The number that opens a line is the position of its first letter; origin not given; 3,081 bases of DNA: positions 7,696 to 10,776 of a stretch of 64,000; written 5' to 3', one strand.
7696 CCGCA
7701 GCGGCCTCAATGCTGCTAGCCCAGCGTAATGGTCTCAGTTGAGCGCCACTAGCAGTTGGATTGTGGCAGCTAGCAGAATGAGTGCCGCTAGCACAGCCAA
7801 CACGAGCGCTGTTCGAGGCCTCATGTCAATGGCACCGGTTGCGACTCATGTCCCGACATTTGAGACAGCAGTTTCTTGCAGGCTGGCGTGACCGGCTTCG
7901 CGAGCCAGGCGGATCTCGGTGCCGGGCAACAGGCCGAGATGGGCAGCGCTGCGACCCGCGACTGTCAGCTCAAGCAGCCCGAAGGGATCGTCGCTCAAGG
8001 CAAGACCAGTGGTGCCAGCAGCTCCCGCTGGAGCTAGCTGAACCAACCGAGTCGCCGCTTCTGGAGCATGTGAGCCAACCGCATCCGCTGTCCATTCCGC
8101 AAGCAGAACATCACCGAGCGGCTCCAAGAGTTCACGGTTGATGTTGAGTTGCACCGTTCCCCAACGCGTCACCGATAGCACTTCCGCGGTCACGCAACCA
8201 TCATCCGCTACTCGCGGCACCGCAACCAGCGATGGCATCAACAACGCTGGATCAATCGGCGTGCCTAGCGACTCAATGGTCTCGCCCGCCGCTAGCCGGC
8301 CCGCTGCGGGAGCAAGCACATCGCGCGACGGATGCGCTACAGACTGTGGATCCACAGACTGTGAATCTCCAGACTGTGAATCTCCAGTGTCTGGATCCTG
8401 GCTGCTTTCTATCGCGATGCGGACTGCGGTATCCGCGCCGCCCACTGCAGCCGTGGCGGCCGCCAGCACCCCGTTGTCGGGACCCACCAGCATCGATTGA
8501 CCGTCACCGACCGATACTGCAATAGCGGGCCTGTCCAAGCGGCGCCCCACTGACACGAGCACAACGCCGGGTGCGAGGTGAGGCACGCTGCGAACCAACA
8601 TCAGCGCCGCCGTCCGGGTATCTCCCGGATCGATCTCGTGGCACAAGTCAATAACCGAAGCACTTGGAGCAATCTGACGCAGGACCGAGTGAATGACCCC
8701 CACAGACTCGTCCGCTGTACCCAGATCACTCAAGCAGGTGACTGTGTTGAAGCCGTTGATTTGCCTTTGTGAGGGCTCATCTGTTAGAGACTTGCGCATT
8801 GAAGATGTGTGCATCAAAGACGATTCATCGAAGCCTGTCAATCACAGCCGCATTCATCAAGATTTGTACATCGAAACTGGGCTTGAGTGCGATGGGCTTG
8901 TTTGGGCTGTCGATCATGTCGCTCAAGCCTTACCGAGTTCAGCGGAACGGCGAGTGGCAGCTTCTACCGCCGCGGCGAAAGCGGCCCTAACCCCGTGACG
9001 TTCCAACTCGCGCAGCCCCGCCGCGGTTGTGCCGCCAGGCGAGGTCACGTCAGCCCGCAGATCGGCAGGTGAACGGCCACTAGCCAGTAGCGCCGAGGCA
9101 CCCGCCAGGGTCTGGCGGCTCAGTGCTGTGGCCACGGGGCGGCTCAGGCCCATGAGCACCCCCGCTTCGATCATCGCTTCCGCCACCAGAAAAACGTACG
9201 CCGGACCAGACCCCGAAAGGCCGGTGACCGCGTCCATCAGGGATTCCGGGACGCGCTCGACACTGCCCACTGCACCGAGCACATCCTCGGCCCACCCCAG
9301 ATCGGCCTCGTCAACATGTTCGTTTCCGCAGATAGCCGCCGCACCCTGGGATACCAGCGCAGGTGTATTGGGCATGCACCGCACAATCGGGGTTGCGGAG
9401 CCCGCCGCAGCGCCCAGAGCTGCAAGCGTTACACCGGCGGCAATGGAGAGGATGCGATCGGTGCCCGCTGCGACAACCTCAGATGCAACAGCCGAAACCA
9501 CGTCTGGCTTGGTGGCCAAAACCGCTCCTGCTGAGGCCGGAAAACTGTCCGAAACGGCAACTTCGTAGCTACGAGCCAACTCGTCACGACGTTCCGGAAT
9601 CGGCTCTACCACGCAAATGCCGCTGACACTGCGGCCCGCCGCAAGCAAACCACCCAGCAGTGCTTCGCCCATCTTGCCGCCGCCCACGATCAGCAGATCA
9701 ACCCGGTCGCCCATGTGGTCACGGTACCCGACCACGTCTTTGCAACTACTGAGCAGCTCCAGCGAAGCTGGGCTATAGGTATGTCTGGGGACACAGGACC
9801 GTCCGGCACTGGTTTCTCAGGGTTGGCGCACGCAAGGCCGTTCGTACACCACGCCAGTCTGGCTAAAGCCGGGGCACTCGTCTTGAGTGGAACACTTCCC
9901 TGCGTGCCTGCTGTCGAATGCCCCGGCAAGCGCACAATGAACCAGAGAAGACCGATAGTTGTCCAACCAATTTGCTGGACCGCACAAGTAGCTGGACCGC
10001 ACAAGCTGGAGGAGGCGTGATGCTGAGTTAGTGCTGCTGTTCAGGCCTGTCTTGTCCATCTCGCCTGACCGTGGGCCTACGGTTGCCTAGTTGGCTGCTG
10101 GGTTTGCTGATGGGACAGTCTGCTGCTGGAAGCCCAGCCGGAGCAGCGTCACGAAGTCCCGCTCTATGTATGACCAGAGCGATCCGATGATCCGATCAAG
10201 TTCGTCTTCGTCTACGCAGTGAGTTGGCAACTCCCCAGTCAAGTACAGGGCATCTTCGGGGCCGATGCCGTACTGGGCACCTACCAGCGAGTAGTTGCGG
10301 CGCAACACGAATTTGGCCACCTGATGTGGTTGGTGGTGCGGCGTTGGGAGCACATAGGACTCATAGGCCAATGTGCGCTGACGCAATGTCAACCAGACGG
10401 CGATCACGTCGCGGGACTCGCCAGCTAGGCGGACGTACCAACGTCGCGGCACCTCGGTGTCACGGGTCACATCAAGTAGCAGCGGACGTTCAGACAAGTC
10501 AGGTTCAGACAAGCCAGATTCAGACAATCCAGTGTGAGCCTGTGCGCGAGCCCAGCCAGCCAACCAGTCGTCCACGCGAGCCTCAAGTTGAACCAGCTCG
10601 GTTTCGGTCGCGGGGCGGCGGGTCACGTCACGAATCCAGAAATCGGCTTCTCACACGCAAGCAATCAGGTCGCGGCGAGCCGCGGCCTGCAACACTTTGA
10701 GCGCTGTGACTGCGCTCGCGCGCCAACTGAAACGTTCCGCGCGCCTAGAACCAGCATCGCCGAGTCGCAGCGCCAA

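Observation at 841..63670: Pervasive short tandem micro-duplications (mostly 15-nt units), in-frame inside genes, by eye confined to the two housekeeping flanks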

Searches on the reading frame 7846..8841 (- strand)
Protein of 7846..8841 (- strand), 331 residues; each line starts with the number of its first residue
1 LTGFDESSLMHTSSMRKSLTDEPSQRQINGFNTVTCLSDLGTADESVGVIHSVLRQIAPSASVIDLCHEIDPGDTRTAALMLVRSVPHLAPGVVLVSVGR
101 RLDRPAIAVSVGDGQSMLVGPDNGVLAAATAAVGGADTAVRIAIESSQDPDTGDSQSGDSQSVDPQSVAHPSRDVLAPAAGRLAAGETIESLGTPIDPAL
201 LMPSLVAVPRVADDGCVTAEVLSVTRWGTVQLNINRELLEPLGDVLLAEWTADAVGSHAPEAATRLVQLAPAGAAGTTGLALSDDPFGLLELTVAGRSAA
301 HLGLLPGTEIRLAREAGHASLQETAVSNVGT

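Call 29: search_protein_families(library=pfam, proteins=[window:7846-8841:-], max_evalue=0.0001)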
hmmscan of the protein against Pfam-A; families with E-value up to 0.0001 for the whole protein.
window:7846-8841:- (331 aa): 1 family
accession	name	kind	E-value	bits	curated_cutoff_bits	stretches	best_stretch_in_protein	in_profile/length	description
PF01887.21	SAM_HAT_N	-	1.3e-26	93.5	26.3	1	34-193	1-145/145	SAM hydroxide adenosyltransferase N-terminal domain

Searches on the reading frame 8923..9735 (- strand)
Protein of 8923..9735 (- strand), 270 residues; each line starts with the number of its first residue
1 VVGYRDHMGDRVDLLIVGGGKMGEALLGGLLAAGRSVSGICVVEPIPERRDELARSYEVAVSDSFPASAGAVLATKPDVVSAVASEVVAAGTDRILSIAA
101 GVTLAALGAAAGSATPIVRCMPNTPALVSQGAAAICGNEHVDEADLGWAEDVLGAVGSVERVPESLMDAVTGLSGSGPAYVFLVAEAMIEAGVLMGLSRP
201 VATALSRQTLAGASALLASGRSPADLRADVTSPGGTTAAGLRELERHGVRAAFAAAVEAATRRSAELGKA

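Call 15: find_encoding_contigs(protein=window:8923-9735:-, flank=10000, max_places=10)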
Protein window:8923-9735:- (270 aa): no gene with exactly this product is on record in the collection.

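Call 68: find_related_loci(query=window:8923-9735:-, collection=metagenome_contigs, flank=10000)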
Query window:8923-9735:- (270 aa) in metagenome_contigs; peptide patterns used: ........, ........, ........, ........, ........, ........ (x = any residue, [..] = any of these).
600 stretches matched a pattern (row limit reached: there are more); 119 encode a relative of the query (tblastn E <= 1e-3); the best 80 are kept; 80 distinct loci.
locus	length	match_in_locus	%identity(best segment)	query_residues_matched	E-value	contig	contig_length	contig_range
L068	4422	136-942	81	2-270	2e-117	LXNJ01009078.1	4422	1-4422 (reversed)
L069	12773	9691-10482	44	13-269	7e-55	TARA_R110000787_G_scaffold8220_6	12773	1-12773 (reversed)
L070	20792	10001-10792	47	14-270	4e-54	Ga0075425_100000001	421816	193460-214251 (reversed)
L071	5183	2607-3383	46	14-267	8e-51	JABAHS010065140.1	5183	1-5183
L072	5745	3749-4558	44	7-267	1e-50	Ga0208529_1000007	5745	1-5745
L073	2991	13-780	45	20-269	4e-49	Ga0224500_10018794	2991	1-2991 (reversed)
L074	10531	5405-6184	45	14-269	6e-49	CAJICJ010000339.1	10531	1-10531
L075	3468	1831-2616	43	16-269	5e-49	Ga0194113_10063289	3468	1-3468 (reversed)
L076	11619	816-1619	41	7-267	1e-48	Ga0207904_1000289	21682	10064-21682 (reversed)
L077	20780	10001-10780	40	16-269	3e-48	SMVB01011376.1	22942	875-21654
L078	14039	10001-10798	40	10-267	2e-48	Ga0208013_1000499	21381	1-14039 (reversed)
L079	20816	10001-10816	39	4-267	4e-48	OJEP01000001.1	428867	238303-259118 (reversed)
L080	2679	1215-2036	42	5-270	4e-48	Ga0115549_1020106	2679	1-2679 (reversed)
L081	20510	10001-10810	36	10-269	2e-47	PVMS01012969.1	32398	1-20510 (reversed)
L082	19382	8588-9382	44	14-269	3e-47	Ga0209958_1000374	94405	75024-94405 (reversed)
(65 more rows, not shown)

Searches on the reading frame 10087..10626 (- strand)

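Call 29: search_protein_families(library=pfam, proteins=[window:10087-10626:-], max_evalue=0.0001)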
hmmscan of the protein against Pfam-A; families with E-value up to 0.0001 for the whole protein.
window:10087-10626:- (179 aa): 1 family
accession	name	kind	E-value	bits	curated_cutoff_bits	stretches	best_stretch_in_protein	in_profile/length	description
PF10722.14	YbjN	-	8.5e-06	26.5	22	1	54-158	17-121/126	Putative bacterial sensory transduction regulator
